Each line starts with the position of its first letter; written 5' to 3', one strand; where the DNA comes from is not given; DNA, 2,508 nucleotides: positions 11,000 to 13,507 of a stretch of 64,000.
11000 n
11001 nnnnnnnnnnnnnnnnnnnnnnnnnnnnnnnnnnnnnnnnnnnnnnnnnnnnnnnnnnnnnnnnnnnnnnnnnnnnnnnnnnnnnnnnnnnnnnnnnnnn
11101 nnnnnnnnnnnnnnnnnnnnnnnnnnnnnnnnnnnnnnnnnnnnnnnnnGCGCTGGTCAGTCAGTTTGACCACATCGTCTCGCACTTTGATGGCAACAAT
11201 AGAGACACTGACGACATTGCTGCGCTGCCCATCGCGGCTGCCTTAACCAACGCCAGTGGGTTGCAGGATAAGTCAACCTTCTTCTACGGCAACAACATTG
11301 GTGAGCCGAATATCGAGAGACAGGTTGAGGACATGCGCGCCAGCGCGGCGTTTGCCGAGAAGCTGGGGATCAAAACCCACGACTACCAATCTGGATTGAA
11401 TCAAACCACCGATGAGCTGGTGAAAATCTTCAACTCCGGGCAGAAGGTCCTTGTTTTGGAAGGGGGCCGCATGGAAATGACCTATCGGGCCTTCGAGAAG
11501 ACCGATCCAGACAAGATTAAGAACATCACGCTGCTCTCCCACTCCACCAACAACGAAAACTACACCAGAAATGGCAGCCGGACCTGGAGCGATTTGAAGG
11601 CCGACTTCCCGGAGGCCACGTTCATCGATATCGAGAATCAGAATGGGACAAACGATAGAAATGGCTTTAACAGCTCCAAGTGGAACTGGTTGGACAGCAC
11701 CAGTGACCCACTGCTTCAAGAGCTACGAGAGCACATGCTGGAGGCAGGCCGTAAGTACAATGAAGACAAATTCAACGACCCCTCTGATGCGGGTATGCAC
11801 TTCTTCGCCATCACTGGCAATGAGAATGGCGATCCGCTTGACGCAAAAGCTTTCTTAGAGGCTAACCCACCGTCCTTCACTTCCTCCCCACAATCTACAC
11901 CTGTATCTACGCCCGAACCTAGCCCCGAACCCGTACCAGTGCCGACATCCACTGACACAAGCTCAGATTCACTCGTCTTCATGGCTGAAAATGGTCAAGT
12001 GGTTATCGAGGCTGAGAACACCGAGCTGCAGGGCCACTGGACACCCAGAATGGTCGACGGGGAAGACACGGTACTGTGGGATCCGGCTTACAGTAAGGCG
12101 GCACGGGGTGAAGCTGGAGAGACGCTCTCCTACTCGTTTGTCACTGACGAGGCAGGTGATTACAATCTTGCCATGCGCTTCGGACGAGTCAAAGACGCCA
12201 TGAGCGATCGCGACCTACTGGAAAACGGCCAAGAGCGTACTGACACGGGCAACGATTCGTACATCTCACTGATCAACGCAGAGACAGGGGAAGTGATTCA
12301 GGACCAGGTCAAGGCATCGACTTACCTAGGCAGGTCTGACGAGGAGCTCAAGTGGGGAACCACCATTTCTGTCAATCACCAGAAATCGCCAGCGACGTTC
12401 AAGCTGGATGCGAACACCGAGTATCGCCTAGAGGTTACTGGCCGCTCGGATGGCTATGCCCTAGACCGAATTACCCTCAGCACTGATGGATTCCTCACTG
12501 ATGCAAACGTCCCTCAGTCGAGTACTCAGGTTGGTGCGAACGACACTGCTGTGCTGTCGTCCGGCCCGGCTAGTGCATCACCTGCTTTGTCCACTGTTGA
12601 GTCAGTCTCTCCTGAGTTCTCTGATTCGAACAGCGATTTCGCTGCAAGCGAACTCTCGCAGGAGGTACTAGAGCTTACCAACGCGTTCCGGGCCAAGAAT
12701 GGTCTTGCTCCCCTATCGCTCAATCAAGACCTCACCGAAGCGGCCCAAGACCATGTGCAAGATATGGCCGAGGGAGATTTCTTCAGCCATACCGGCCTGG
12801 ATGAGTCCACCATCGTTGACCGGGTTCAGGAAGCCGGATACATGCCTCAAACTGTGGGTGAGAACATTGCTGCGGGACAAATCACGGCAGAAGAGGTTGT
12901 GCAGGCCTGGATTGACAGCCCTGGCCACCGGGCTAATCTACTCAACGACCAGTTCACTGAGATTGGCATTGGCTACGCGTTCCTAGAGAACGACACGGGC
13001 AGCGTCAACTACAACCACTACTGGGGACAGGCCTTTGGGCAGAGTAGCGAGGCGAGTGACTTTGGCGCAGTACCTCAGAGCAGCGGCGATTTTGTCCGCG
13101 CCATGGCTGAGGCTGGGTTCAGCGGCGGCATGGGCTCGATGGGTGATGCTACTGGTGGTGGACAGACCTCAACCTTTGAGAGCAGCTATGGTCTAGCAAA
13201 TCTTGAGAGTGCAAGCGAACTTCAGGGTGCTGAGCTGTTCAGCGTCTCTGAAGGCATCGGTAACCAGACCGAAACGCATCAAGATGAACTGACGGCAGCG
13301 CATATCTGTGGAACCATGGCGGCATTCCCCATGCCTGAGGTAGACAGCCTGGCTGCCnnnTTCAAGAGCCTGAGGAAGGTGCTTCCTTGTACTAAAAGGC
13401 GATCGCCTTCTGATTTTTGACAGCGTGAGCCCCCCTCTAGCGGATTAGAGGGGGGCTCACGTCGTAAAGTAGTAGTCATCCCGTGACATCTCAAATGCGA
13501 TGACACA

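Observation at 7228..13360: AT-rich island with a single 1805-aa G8 / beta-helix / CAP-domain protein behind a 715-bp ORF-free leader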

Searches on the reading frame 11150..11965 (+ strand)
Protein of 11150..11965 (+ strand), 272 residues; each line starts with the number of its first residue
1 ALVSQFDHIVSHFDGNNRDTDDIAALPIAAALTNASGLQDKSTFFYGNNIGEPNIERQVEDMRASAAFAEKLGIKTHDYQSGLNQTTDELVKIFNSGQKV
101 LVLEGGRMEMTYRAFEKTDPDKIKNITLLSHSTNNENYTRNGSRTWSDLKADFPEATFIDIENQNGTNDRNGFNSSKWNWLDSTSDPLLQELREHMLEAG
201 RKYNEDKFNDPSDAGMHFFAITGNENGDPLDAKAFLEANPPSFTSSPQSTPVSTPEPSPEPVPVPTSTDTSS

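Call 30: search_protein_families(library=pfam, proteins=[window:11150-11965:+], max_evalue=10)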
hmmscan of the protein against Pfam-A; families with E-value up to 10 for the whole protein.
window:11150-11965:+ (272 aa): 2 families
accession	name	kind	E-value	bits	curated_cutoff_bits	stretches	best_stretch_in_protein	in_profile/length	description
PF12152.13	eIF_4G1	-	0.12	13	27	1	20-59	7-46/70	Eukaryotic translation initiation factor 4G1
PF09124.16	Endonuc-dimeris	-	0.18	12.4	22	1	189-206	18-35/54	T4 recombination endonuclease VII, dimerisation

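Call 31: find_homologous_proteins(query=window:11150-11965:+)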
Query window:11150-11965:+ (272 aa): 44 proteins with E <= 0.001 among 786 candidates.
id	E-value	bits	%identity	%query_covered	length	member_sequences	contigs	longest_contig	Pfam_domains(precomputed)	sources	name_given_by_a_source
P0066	7.9e-98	345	65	89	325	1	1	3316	-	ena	-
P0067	1.1e-89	318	61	89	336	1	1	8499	-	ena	-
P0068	2.3e-87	311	58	95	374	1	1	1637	-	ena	-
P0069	1.0e-85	305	58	95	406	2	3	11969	-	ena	-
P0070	4.9e-85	303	57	96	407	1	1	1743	PF11721.15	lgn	-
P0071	5.6e-82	293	58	88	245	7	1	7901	-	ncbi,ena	-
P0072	1.0e-81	292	58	95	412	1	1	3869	-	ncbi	-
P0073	1.3e-81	292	59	89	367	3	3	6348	PF00553.26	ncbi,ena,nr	ncbi:MAG: cellulose binding domain-containing protein [Xenococcaceae cyanobacterium MO_188.B29]|nr:c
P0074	2.3e-80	288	56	90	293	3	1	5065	-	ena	-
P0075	3.7e-80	287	59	87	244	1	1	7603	-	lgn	-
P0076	7.4e-80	286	56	93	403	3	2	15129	-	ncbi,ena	-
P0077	5.4e-79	283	55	90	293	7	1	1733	-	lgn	-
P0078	7.9e-79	283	57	89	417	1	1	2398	-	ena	-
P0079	9.6e-79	283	56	90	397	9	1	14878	-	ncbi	-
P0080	1.0e-78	282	57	90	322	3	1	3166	-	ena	-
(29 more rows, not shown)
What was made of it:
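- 11153..11878 (+): Uncharacterised alpha/beta domain with a nucleoside-hydrolase-like fold (aa 1071-1312), a probable second catalytic module. 44 homologues, some fused to CBM_2 or Malectin (call 31).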

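Call 38: predict_structure(alignment_id=A1)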
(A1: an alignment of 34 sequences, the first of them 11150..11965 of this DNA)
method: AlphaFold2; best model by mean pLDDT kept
length: 272 residues; sequences in the alignment: 34
mean_pLDDT: 88.9   pTM: 0.86
mean pLDDT of the five models: 88.9, 88.6, 88.3, 87.3, 86.9
residues with pLDDT >= 90: 189; 70-90: 44; 50-70: 38; < 50: 1
segments of 3 or more residues with pLDDT < 50: none
pLDDT, mean of each block of 10 residues (from residue 1): 97 80 95 98 91 86 96 96 95 98 92 98 98 76 88 98 75 92 97 93 85 96 95 98 73 59 60 57
secondary structure, 60 per line:
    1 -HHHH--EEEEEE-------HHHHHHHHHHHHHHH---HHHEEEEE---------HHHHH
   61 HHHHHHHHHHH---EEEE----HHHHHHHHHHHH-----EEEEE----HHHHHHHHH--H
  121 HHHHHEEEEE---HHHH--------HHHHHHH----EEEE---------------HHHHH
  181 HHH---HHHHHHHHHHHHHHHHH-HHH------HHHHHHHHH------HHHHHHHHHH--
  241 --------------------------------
elements in order: H2-5 E8-13 H21-35 E42-46 H56-71 E75-78 H83-94 E100-104 H109-117 H120-125 E126-130 H134-137 H146-152 E157-160 H176-183 H187-203 H214-222 H229-238
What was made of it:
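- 11153..11878 (+): AF2 pLDDT 88.9 (call 38).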

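Call 41: fold_search(model_id=the predicted structure, library=pdb)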
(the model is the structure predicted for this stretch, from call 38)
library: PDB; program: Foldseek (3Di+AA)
matches with E <= 10: 1151; with E <= 0.001: 1
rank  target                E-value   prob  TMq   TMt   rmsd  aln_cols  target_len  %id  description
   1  4i71                  8.2e-04  1.00  0.46  0.40   6.9       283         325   14  Crystal structure of the Trypanosoma brucei Inosine-Adenosine-Guanosine nucleoside hydrolase in complex with a trypanoci (released 2013-08-07)
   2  4i73_C                1.3e-03  1.00  0.45  0.40   6.9       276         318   14  Crystal structure of the Trypanosoma brucei Inosine-Adenosine-Guanosine nucleoside hydrolase in complex with compound  (released 2013-08-07)
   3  4kpn_A                1.5e-03  1.00  0.45  0.40   6.8       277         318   12  Plant nucleoside hydrolase - PpNRh1 enzyme (released 2013-11-27)
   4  4i73_A                1.8e-03  0.99  0.45  0.39   7.0       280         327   14  Crystal structure of the Trypanosoma brucei Inosine-Adenosine-Guanosine nucleoside hydrolase in complex with compound  (released 2013-08-07)
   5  4i74                  2.0e-03  0.99  0.44  0.38   7.4       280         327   14  Crystal structure of the Trypanosoma brucei Inosine-Adenosine-Guanosine nucleoside hydrolase in complex with compound UA (released 2013-08-07)
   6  3b9g_A                2.1e-03  1.00  0.46  0.40   6.7       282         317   12  Crystal structure of loop deletion mutant of Trypanosoma vivax nucleoside hydrolase (3GTvNH) in complex with ImmH (released 2008-04-22)
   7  2dsj_A                2.3e-03  0.47  0.22  0.16  13.6       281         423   14  Crystal structure of project ID TT0128 from Thermus thermophilus HB8 (released 2006-12-30)
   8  4i72_A                2.8e-03  0.99  0.43  0.37   7.7       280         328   14  Crystal structure of the Trypanosoma brucei Inosine-Adenosine-Guanosine nucleoside hydrolase in complex with Immucilli (released 2013-08-07)
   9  8db6_B                3.3e-03  0.98  0.42  0.38   8.1       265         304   11  Adenosine/guanosine nucleoside hydrolase (released 2022-09-07)
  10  6daq_B                7.8e-03  0.41  0.21  0.19  14.2       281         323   10  PhdJ bound to substrate intermediate (released 2019-04-10)
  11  1qyv                  1.1e-02  0.92  0.36  0.36  13.3       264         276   10  Crystal structure of human estrogenic 17beta-hydroxysteroid dehydrogenase complex with NADP (released 2004-08-03)
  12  5ume_E                1.1e-02  0.51  0.27  0.26  12.7       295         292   11  Crystal Structure of 5,10-Methylenetetrahydrofolate Reductase MetF from Haemophilus influenzae (released 2017-02-22)
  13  2zvi_C                1.1e-02  0.30  0.21  0.17  13.6       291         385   12  Crystal structure of 2,3-diketo-5-methylthiopentyl-1-phosphate enolase from Bacillus subtilis (released 2009-09-01)
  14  5uav_A                1.2e-02  0.60  0.29  0.29  15.0       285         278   10  Structure of human PYCR-1 complexed with NADPH and L-tetrahydrofuroic acid (released 2017-03-15)
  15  8tcw_A                1.2e-02  0.66  0.31  0.30  14.8       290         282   10  Structure of PYCR1 complexed with 2-methyl-3-(2-oxoimidazolidin-1-yl)benzoic acid (released 2024-03-06)
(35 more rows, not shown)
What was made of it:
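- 11153..11878 (+): Foldseek best hits are nucleoside hydrolases, prob about 1.0, TM about 0.45 (call 41).
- Closest known: Inosine-uridine-preferring / IAG nucleoside hydrolases. Same: These are the best structural matches of aa 1071-1312 (prob about 1.0; call 41).
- Calls 38 and 41: the nucleoside-hydrolase-like model and its fold hits.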

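Call 73: search_solved_structures(query=A1, max_evalue=10, show_alignments=2)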
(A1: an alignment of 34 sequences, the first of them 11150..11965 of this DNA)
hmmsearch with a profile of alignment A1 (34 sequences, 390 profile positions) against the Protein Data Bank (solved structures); distinct sequences matched with E-value up to 10: 2.
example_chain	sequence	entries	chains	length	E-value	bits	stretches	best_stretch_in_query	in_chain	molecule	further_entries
4f1j_A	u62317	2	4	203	0.23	13.9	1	49-146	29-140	Thrombospondin related anonymous protein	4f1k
7oyc_i2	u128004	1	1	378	0.77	12.2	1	167-218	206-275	HABP4_PAI-RBP1 domain-containing protein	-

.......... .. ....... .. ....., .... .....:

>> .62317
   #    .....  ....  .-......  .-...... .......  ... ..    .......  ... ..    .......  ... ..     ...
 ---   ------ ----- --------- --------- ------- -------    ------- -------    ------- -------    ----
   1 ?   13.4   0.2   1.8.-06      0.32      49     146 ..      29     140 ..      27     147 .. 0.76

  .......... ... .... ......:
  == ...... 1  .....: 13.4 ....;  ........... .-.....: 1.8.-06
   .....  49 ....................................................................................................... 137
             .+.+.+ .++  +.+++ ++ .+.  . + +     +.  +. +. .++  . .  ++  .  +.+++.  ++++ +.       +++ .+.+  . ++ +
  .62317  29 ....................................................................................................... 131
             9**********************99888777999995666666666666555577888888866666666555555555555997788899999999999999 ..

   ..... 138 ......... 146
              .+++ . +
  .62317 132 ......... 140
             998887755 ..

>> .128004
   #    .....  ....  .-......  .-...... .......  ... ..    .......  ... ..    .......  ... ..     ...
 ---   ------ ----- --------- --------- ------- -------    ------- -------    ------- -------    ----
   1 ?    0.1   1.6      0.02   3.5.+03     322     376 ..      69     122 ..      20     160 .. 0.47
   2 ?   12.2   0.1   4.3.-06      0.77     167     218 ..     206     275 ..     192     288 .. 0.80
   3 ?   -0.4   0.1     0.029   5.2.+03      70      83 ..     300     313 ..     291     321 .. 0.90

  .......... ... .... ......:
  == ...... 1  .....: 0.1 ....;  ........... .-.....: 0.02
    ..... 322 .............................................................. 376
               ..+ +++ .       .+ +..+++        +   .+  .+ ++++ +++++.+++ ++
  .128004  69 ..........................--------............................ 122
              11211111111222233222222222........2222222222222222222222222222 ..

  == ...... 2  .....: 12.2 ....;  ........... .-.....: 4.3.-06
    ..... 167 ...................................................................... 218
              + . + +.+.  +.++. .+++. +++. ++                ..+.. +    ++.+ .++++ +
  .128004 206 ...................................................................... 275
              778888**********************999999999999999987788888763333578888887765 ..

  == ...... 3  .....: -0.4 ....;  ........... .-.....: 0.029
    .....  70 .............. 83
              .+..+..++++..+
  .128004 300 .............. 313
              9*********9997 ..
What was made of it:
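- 11153..11878 (+): No PDB relative by sequence profile (call 73).
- On Nucleoside hydrolase (IU_nuc_hydro, PF01156) for aa 1071-1312: A profile of 34 homologues finds no nucleoside hydrolase in the PDB (call 73).
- Closest known: Inosine-uridine-preferring / IAG nucleoside hydrolases. Different: There is no HMM-level relationship (calls 30, 73).
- The nucleoside-hydrolase fold match is moderate (TM about 0.45) and there is no sequence-level link to any solved enzyme (call 73).
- Tried and rejected: None (call 73).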

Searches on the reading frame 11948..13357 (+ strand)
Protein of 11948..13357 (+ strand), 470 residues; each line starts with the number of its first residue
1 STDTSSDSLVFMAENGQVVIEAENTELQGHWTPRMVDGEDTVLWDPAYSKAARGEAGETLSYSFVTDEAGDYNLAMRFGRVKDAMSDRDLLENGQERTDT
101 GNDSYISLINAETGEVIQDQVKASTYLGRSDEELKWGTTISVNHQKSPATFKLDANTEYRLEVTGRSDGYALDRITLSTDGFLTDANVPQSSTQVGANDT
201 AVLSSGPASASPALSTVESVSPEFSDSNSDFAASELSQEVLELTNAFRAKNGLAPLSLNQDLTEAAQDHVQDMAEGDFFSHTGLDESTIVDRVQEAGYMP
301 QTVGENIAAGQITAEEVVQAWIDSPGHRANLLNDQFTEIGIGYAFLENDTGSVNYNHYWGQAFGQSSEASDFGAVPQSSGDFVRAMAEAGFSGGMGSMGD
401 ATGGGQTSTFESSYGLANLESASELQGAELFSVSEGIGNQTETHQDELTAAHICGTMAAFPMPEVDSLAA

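Call 61: find_homologous_proteins(query=window:11948-13357:+)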
Query window:11948-13357:+ (470 aa): 668 proteins with E <= 0.001 among 8000 candidates; the best 120 are listed.
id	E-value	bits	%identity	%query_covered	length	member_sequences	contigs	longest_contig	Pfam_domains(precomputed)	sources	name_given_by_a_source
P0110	7.4e-124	432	58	77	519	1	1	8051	PF00188.33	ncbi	ncbi:MAG: CAP domain-containing protein [Elainellaceae cyanobacterium]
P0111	2.7e-100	355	64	30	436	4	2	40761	PF00188.33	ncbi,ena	-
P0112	7.9e-99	350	50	41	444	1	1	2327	PF00188.33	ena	-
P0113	1.5e-96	342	50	41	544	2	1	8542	PF00188.33,PF00353.26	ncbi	ncbi:MAG: CAP domain-containing protein, partial [Cyanobacteria bacterium P01_D01_bin.56]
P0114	2.9e-96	342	57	30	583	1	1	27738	PF00188.33,PF00353.26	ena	-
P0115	9.2e-94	333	48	27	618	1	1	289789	PF08548.18,PF25884.1,PF00188.33,PF00353.26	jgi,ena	jgi:uncharacterized protein YkwD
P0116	4.5e-89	318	62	28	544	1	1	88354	PF00188.33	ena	-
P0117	5.4e-77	278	55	28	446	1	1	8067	PF00188.33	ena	-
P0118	2.6e-68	249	54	27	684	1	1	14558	PF00188.33,PF00353.26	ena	-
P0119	2.2e-65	240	54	29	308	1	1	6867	PF00188.33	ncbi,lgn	ncbi:MAG: CAP domain-containing protein [Cyanobacteria bacterium P01_F01_bin.143]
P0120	4.0e-65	239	56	27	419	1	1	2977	PF00188.33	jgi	jgi:uncharacterized protein YkwD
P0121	3.3e-64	236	56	28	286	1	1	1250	PF00188.33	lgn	-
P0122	3.6e-63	232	44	34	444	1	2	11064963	PF00188.33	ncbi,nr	ncbi:SCP-like extracellular [Calothrix sp. NIES-4071]|nr:SCP-like extracellular [Calothrix sp. NIES-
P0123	6.3e-63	232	55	30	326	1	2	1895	PF00188.33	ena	-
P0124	2.3e-61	227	56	28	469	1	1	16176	PF00188.33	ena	-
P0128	2.7e-60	223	58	40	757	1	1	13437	-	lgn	-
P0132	5.6e-57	212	49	53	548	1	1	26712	-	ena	-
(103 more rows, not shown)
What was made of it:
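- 12644..13042 (+): CAP/SCP (YkwD-like) domain (aa 1568-1700). Hundreds of cyanobacterial CAP proteins are 50-70% identical (call 61).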

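Call 68: find_encoding_contigs(protein=P0110, flank=8000, max_places=2)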
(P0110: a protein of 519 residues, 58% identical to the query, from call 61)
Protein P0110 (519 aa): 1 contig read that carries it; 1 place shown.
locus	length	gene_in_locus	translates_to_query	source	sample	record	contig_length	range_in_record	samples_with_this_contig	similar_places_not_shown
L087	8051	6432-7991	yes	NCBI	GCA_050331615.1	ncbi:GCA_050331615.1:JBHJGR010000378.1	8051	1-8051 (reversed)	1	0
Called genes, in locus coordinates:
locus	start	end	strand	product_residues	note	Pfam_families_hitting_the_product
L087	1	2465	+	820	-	PF08447:PAS_3, PF00989:PAS, PF08448:PAS_4, PF13426:PAS_9, PF08448:PAS_4, PF08448:PAS_4, PF00989:PAS, PF08447:PAS_3, +11 more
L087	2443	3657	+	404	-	PF00072:Response_reg, PF00512:HisKA, PF02518:HATPase_c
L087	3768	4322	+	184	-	PF05685:Uma2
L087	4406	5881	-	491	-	-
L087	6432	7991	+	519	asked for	PF00188:CAP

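Call 69: find_encoding_contigs(protein=P0128, flank=10000, max_places=1)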
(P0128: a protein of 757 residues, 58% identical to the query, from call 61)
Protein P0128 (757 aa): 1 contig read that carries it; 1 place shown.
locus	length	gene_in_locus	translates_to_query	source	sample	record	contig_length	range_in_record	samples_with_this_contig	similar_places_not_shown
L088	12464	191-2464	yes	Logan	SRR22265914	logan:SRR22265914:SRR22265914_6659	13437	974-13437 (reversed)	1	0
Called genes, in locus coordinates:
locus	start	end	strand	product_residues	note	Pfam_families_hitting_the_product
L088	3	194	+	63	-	?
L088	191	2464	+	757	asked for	-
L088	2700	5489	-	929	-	PF01751:Toprim, PF01131:Topoisom_bac, PF13368:Toprim_C_rpt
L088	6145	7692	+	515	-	PF19530:Ndh2_N, PF00361:Proton_antipo_M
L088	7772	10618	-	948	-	PF01590:GAF (weak), PF13185:GAF_2, PF13492:GAF_3 (faint), PF01590:GAF (weak), PF02518:HATPase_c (weak)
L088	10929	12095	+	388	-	PF01180:DHO_dh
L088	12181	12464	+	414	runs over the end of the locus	PF13641:Glyco_tranf_2_3 (weak), PF00535:Glycos_transf_2, PF04138:GtrA_DPMS_TM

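Call 70: find_encoding_contigs(protein=P0132, flank=10000, max_places=1)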
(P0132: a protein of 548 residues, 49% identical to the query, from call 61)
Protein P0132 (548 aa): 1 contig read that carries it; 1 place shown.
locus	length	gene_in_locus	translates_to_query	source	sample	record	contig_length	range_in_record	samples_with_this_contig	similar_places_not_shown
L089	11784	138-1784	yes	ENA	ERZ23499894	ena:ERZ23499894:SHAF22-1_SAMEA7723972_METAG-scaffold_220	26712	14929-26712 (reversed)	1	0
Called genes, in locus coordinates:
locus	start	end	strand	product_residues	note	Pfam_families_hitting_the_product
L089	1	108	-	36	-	?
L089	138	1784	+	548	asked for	-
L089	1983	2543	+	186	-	PF01590:GAF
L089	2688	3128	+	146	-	PF00383:dCMP_cyt_deam_1, PF14437:MafB19-deam, PF14439:Bd3614-deam (weak)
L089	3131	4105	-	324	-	PF13409:GST_N_2, PF00043:GST_C (weak), PF13410:GST_C_2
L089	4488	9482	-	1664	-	PF14252:DUF4347, PF17803:Cadherin_4, PF17892:Cadherin_5, PF17963:Big_9, PF00353:HemolysinCabind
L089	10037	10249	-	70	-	-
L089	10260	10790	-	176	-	PF01145:Band_7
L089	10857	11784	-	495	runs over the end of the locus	PF00875:DNA_photolyase, PF03441:FAD_binding_7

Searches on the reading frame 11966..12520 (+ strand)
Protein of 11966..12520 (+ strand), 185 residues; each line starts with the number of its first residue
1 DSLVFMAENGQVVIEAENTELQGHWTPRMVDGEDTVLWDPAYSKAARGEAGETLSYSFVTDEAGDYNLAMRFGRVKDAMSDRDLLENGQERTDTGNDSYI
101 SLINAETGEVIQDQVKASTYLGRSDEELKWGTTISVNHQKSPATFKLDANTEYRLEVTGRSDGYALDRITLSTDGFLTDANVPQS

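Call 30: search_protein_families(library=pfam, proteins=[window:11966-12520:+], max_evalue=10)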
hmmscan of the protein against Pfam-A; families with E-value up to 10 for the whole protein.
window:11966-12520:+ (185 aa): 3 families
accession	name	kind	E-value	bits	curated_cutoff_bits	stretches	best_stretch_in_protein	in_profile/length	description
PF17829.7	GH115_C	-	2.7e-06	27.8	24.1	1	4-176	1-163/172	Glycosyl hydrolase family 115 C-terminal domain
PF25275.1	Golvesin_C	-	0.028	14.9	31.6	1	16-79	8-68/132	Golvesin C-terminal domain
PF14280.11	DUF4365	-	0.028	14.9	24.3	1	85-139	19-77/139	Domain of unknown function (DUF4365)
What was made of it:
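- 11969..12490 (+): Beta-sandwich, GH115_C-like (CBM-like) module (aa 1343-1516). Pfam GH115_C at 27.8 bits, cutoff 24.1, when scanned alone (call 30).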
